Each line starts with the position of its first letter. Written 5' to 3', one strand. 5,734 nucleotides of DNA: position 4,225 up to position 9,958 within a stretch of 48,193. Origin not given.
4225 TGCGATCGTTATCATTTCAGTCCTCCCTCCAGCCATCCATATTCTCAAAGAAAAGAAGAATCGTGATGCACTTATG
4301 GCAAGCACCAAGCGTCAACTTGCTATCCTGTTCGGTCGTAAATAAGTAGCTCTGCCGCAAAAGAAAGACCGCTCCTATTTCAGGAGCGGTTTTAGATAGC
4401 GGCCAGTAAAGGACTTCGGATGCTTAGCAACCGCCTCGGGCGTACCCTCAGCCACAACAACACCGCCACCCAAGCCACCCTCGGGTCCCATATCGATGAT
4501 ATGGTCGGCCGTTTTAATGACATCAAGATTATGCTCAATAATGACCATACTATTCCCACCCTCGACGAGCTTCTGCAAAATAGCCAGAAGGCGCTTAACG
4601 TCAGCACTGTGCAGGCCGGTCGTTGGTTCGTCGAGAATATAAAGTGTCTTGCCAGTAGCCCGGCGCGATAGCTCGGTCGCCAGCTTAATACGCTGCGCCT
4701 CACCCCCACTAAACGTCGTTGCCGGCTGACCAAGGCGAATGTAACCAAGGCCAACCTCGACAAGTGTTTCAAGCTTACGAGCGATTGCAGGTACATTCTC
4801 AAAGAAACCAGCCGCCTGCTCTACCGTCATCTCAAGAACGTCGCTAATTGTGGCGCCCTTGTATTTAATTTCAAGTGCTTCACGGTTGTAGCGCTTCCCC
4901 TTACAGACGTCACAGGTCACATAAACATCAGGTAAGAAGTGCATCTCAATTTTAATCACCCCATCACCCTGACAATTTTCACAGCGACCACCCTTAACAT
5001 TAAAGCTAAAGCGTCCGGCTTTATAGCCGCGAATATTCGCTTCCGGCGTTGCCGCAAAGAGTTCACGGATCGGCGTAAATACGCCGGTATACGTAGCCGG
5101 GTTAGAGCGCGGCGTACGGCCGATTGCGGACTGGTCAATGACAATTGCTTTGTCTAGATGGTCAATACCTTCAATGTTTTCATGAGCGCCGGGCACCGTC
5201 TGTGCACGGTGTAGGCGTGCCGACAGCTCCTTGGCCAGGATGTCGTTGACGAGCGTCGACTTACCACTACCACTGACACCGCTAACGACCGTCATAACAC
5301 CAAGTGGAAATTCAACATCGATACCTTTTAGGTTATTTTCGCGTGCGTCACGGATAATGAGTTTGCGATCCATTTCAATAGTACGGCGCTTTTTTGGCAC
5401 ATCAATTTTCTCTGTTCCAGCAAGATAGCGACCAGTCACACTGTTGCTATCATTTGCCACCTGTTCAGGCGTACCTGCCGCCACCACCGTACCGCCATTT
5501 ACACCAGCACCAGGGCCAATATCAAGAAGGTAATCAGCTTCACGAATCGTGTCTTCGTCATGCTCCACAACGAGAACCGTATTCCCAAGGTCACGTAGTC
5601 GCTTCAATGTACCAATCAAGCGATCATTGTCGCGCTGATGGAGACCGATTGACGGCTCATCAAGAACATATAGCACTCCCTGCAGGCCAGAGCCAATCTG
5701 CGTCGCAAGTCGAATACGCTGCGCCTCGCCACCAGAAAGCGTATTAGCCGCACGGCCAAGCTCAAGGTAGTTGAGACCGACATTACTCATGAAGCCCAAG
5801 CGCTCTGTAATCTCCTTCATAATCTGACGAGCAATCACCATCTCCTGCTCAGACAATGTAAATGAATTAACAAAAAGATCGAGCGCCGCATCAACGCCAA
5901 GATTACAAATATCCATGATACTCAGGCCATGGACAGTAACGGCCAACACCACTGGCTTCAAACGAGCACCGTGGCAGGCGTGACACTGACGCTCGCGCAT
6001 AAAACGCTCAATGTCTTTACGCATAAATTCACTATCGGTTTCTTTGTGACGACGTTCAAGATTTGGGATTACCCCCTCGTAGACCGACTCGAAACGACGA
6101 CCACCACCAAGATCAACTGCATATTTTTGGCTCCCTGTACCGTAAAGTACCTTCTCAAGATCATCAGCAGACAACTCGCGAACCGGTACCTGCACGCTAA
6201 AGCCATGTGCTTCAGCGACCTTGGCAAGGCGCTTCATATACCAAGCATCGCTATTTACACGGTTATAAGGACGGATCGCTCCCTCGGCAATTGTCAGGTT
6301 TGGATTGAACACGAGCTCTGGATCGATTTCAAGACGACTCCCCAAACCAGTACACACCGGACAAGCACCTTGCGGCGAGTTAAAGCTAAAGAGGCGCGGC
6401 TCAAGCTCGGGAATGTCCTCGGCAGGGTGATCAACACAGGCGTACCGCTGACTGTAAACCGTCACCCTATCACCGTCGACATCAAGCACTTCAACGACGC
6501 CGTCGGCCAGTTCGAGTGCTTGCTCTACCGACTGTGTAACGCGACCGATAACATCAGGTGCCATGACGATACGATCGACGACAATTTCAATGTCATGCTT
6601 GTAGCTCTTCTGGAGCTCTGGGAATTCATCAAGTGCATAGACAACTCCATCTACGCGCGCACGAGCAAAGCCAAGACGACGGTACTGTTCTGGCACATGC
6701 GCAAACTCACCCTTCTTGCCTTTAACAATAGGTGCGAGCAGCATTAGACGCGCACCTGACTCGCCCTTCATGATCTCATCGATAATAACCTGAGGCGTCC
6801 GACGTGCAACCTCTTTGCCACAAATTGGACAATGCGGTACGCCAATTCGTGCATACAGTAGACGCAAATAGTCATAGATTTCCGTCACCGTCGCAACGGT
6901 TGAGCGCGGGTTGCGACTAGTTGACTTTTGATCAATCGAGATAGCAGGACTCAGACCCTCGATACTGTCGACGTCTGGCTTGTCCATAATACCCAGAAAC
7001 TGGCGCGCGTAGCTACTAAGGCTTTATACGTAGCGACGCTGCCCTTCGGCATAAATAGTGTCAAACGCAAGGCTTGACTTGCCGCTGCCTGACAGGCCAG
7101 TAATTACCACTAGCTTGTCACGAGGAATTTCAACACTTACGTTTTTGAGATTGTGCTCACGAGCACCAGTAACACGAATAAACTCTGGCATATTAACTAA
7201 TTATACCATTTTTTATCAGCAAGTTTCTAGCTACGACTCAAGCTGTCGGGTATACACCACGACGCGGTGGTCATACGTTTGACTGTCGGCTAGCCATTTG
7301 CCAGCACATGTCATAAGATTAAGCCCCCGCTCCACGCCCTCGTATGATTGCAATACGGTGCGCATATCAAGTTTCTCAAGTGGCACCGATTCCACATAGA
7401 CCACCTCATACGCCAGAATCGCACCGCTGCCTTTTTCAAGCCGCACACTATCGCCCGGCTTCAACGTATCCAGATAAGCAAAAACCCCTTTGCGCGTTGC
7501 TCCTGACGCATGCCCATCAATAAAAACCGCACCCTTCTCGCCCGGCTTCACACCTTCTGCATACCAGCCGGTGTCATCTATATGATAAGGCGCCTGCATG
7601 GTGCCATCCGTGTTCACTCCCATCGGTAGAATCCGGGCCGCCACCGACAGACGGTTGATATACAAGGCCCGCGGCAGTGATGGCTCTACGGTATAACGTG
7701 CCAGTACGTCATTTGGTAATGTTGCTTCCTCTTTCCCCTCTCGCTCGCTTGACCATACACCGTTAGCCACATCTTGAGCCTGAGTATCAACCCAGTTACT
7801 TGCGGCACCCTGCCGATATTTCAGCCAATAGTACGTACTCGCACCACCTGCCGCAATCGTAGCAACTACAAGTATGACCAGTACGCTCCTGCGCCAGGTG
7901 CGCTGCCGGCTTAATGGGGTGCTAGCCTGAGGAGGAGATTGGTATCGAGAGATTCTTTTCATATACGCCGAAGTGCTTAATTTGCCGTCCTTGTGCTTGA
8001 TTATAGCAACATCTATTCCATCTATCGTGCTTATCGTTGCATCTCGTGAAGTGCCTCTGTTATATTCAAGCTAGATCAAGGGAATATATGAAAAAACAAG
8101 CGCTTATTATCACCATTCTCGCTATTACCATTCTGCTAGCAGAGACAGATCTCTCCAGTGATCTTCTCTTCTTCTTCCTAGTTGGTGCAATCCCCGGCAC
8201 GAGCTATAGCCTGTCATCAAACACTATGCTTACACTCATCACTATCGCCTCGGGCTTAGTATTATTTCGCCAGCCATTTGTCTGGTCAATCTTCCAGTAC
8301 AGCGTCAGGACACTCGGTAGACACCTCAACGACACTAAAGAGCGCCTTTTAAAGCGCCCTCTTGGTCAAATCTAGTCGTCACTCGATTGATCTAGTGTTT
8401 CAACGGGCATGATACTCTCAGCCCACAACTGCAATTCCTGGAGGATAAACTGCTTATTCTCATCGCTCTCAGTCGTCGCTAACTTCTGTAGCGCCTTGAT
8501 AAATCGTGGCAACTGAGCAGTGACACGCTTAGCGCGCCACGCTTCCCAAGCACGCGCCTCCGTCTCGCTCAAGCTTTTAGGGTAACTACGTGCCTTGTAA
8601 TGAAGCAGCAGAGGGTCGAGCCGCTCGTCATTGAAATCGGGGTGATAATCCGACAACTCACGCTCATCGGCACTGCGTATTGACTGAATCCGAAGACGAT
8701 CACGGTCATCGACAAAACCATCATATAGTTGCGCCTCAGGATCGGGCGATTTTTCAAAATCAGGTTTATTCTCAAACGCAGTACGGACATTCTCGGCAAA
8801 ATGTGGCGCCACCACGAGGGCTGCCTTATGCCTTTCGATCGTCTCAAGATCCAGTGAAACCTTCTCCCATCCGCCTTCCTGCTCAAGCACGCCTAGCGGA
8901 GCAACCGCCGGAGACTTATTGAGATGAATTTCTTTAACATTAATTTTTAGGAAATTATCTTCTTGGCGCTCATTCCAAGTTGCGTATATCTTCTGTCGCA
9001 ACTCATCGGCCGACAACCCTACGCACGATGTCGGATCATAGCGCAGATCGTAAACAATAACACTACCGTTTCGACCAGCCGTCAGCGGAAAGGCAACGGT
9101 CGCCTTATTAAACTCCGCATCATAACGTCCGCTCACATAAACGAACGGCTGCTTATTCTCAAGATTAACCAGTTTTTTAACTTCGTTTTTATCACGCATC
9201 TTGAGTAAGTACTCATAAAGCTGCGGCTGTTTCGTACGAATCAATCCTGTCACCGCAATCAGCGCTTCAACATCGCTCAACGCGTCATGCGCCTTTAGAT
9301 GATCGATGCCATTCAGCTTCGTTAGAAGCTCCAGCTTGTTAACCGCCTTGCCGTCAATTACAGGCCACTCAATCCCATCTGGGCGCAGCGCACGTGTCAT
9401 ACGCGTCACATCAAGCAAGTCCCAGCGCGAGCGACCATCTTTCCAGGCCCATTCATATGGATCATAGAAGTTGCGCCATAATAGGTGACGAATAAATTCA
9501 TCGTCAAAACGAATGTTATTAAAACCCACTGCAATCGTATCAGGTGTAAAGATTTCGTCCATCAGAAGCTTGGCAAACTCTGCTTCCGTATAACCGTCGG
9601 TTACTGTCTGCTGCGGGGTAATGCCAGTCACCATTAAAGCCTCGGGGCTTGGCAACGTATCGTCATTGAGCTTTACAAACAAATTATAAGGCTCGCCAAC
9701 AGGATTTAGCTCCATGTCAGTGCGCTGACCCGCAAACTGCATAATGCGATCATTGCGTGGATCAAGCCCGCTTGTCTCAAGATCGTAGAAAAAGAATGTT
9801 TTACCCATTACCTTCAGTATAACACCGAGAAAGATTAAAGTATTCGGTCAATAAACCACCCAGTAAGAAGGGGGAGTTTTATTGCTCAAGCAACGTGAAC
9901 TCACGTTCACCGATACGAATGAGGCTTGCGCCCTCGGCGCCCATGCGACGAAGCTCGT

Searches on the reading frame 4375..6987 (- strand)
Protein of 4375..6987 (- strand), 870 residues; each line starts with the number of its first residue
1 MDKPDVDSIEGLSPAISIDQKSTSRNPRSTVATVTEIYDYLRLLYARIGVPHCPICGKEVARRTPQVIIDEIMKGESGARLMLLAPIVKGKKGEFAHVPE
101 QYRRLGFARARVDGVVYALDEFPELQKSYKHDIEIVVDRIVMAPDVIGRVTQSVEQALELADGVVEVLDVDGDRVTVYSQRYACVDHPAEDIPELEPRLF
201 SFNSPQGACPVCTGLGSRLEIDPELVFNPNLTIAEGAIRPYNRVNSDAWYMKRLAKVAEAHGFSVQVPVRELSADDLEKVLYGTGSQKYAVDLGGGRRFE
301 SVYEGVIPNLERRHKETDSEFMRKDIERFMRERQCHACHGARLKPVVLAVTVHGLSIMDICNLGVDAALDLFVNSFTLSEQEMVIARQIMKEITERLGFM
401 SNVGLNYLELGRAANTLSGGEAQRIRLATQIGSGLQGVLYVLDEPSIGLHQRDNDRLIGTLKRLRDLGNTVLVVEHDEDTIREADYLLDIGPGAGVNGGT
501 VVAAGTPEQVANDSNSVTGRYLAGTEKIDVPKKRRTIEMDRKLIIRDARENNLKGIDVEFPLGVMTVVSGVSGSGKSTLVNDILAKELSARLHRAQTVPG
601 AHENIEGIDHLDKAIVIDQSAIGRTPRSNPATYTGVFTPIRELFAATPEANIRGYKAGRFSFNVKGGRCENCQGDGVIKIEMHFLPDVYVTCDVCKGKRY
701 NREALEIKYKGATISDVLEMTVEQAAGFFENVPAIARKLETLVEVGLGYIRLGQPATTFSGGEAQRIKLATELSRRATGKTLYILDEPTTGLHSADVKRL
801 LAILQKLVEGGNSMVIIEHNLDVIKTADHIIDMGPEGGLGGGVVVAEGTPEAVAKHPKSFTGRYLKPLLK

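Call 74: search_protein_families(library=pfam, proteins=[window:4375-6987:-], max_evalue=0.00001)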
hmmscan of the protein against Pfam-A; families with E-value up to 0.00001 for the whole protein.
window:4375-6987:- (870 aa): 5 families
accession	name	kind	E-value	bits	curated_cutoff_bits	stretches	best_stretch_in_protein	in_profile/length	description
PF17760.6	UvrA_inter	-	2.3e-32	111.5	23.3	1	64-170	2-108/109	UvrA interaction domain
PF17755.6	UvrA_DNA-bind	-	3.4e-28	98.6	23.2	1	222-328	1-110/110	UvrA DNA-binding domain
PF00005.33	ABC_tran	-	1.4e-14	55.3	25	0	739-790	89-137/137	ABC transporter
PF02463.25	SMC_N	-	9.7e-08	32.1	40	0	687-833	135-211/220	RecF/RecN/SMC N terminal domain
PF13304.12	AAA_21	-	6.6e-06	26.8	27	0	754-807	233-285/304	AAA domain, putative AbiEii toxin, Type IV TA system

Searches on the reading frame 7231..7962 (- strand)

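Call 74: search_protein_families(library=pfam, proteins=[window:7231-7962:-], max_evalue=0.00001)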
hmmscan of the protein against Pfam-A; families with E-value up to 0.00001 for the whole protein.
window:7231-7962:- (243 aa): 1 family
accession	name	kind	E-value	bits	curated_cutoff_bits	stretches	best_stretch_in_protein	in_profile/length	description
PF04203.18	Sortase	-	1.2e-16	61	26.6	1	100-239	1-123/125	Sortase domain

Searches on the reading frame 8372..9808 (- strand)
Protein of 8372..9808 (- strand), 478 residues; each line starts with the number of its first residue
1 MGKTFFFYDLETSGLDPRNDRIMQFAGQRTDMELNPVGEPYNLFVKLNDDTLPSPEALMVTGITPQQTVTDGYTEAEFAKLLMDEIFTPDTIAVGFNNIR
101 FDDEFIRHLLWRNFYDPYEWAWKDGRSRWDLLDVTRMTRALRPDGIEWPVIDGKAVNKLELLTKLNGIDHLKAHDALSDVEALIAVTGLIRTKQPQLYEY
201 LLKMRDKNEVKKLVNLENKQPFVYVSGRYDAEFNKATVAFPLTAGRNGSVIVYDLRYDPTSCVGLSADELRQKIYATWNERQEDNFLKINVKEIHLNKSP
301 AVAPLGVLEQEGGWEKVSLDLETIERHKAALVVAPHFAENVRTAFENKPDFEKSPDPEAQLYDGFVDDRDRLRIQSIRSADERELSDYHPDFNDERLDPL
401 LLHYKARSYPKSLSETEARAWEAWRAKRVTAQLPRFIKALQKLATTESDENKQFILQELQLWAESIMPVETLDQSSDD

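Call 74: search_protein_families(library=pfam, proteins=[window:8372-9808:-], max_evalue=0.00001)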
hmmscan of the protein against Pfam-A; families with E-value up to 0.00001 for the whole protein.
window:8372-9808:- (478 aa): 2 families
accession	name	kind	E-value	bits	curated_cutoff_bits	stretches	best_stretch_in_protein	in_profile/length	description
PF08411.15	Exonuc_X-T_C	-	1.9e-64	217.8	27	1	205-464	1-268/269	Exonuclease C-terminal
PF00929.31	RNase_T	-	9e-23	82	24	1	7-186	2-163/164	Exonuclease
